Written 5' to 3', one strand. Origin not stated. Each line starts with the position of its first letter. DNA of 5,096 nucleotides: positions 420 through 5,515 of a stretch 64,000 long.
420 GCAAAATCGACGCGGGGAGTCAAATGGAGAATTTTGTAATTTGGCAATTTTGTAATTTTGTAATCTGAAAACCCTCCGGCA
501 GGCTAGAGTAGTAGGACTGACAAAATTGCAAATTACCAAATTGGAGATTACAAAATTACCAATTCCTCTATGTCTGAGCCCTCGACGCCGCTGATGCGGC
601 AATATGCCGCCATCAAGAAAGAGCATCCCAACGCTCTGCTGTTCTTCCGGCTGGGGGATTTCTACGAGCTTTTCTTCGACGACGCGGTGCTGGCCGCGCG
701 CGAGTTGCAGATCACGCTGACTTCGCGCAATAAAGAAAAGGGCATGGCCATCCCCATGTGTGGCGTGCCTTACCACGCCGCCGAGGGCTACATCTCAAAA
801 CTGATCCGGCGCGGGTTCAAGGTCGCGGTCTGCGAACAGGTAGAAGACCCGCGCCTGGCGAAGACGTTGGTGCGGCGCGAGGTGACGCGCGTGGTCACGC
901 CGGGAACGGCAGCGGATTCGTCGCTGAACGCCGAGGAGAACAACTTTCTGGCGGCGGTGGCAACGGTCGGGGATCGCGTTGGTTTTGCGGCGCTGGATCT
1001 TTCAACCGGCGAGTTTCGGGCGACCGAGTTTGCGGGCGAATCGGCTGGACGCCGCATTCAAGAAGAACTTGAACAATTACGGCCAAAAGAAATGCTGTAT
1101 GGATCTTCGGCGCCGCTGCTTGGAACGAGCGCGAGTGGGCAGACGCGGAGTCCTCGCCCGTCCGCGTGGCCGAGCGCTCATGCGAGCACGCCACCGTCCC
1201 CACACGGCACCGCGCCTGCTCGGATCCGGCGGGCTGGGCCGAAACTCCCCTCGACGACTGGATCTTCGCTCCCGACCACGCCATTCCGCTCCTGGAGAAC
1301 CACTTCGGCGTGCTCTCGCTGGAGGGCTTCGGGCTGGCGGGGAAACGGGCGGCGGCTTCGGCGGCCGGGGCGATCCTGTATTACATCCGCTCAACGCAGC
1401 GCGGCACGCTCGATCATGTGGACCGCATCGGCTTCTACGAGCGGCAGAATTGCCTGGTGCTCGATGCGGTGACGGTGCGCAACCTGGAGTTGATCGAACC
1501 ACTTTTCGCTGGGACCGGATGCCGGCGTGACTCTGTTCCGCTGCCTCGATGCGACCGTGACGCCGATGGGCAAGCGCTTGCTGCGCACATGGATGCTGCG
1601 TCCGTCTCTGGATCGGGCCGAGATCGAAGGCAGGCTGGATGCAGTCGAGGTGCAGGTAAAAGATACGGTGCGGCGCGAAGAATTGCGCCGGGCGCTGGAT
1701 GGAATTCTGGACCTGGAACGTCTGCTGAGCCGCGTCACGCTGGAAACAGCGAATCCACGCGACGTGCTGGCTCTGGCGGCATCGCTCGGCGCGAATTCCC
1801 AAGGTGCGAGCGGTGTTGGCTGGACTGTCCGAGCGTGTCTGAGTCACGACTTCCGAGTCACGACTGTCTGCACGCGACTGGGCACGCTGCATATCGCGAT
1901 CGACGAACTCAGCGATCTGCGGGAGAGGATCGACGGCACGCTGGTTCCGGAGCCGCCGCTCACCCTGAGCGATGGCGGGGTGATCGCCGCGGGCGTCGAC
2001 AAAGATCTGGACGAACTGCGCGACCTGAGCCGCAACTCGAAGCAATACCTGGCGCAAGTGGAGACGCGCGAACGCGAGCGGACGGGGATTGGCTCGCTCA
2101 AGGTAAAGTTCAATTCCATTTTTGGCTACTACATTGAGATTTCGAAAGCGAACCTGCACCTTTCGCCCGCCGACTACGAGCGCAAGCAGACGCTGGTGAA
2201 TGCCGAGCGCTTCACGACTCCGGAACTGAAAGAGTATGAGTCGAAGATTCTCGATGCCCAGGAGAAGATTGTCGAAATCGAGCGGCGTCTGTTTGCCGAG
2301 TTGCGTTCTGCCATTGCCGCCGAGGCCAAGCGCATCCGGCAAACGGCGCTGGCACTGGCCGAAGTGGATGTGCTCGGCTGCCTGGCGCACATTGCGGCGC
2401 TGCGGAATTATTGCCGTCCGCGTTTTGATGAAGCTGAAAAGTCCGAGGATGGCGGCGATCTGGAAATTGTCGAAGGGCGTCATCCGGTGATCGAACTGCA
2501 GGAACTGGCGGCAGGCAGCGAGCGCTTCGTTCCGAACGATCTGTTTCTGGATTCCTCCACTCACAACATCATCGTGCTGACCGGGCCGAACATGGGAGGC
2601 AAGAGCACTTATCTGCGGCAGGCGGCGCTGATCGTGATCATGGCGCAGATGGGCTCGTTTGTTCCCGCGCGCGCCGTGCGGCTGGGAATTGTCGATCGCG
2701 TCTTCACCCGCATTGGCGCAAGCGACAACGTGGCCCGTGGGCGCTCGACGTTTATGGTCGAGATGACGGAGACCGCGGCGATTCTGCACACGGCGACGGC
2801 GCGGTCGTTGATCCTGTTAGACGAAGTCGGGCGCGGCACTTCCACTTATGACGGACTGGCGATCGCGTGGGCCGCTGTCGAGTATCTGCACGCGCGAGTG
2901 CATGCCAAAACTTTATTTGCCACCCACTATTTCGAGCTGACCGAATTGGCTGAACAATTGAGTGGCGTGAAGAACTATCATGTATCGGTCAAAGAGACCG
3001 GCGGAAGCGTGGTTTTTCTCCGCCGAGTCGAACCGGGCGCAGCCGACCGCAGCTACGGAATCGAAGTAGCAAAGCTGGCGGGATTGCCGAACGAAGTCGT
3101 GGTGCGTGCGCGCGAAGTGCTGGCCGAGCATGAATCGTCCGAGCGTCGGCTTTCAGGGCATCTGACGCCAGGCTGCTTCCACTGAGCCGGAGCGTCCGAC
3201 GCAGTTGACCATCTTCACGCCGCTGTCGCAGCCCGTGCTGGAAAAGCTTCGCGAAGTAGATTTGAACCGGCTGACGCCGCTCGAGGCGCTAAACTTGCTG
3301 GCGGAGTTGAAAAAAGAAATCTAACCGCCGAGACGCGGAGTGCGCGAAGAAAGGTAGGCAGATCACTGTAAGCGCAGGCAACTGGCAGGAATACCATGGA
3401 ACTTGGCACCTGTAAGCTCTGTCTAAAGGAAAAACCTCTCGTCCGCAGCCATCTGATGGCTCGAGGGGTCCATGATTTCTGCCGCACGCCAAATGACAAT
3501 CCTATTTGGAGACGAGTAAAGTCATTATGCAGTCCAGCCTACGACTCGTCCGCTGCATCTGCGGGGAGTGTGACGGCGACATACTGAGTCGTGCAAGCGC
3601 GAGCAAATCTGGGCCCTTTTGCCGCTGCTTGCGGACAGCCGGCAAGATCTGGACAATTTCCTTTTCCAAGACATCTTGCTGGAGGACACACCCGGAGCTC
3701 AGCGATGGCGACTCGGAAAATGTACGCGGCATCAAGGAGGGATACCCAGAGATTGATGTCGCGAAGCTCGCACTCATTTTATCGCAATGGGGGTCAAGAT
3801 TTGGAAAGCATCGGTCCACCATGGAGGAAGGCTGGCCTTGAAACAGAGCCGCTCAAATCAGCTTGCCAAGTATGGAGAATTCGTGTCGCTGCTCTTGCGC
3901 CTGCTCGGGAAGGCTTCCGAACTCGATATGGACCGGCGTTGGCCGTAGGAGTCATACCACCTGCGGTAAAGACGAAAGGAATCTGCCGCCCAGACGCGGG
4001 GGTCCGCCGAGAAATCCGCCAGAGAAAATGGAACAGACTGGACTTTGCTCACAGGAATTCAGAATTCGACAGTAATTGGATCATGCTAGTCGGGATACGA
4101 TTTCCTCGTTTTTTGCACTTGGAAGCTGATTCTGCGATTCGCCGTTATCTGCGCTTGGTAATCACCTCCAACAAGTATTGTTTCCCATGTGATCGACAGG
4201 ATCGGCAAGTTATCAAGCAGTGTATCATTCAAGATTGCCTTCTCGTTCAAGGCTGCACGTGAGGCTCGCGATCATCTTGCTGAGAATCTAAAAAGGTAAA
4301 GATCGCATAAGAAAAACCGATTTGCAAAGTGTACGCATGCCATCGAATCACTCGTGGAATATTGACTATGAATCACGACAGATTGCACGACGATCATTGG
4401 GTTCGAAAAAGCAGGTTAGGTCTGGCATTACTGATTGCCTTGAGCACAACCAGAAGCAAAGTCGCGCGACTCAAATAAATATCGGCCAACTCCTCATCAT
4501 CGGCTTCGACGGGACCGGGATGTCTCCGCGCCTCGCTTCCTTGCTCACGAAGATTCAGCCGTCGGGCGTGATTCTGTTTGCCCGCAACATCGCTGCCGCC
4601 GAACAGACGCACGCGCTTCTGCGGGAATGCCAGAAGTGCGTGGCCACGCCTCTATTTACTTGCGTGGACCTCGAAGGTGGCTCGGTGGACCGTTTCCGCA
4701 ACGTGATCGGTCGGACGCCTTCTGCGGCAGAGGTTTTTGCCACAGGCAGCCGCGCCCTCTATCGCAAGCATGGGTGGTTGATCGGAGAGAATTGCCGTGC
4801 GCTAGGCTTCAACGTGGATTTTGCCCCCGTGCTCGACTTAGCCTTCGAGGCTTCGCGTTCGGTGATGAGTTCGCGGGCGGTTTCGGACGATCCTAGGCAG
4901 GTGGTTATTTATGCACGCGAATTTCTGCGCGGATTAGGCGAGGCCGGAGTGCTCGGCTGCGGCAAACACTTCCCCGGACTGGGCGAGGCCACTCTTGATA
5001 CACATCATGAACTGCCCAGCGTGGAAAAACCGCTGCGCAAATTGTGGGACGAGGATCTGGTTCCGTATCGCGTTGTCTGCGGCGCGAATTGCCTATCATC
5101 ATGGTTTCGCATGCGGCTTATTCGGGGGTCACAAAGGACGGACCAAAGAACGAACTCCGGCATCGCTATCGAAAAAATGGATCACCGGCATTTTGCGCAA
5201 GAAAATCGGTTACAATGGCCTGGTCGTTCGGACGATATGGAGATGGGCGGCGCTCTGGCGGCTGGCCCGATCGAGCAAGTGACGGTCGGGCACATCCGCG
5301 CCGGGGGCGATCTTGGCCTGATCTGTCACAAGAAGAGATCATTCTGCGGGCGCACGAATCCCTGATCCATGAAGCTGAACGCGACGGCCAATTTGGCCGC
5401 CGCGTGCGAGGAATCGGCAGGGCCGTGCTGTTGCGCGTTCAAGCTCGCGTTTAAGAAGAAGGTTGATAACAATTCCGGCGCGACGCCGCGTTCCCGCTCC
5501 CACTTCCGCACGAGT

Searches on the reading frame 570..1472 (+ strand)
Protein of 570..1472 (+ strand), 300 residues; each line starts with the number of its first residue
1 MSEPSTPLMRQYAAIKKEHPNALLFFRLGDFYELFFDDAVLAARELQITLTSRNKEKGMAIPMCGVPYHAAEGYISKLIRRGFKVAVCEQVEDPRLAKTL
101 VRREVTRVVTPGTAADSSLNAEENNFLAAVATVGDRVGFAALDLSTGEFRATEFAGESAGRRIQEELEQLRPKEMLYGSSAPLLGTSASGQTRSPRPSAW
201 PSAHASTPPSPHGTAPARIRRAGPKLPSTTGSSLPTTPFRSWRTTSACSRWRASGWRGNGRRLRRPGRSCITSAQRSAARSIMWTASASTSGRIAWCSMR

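Call 55: search_protein_families(library=pfam, proteins=[window:570-1472:+], max_evalue=0.00001)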
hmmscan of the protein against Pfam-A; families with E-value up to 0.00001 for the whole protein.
window:570-1472:+ (300 aa): 2 families
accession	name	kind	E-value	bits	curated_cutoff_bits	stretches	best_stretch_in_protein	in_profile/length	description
PF01624.25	MutS_I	-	6.3e-46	155.7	20.6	1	6-117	1-112/113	MutS domain I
PF05188.22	MutS_II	-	2.1e-10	41.5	25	1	125-181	1-55/133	MutS domain II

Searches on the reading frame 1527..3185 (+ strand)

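Call 55: search_protein_families(library=pfam, proteins=[window:1527-3185:+], max_evalue=0.00001)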
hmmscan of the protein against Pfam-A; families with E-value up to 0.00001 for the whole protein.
window:1527-3185:+ (552 aa): 3 families
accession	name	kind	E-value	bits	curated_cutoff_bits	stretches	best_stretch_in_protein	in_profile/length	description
PF00488.27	MutS_V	-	1.1e-87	293.4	30.2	1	349-534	1-186/188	MutS domain V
PF05192.23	MutS_III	-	1.9e-40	139.7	34.1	1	2-287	20-194/194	MutS domain III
PF05190.23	MutS_IV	-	6.4e-30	103.7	22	1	156-247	1-92/92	MutS family domain IV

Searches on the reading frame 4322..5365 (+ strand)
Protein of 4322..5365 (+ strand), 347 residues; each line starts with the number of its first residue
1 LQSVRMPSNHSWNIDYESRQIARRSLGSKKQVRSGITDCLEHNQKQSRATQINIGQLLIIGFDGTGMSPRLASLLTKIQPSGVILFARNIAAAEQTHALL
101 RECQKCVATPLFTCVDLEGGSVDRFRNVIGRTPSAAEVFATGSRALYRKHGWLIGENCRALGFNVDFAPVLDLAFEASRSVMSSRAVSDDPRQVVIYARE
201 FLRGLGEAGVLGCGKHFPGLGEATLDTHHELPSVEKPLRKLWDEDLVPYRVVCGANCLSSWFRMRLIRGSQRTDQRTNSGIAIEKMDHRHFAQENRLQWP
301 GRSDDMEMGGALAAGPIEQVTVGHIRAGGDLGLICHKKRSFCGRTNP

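Call 55: search_protein_families(library=pfam, proteins=[window:4322-5365:+], max_evalue=0.00001)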
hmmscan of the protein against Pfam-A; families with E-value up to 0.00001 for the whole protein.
window:4322-5365:+ (347 aa): 1 family
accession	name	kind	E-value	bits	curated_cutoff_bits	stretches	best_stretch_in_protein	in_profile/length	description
PF00933.27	Glyco_hydro_3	-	1.5e-37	130.1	27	1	53-253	5-205/316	Glycosyl hydrolase family 3 N terminal domain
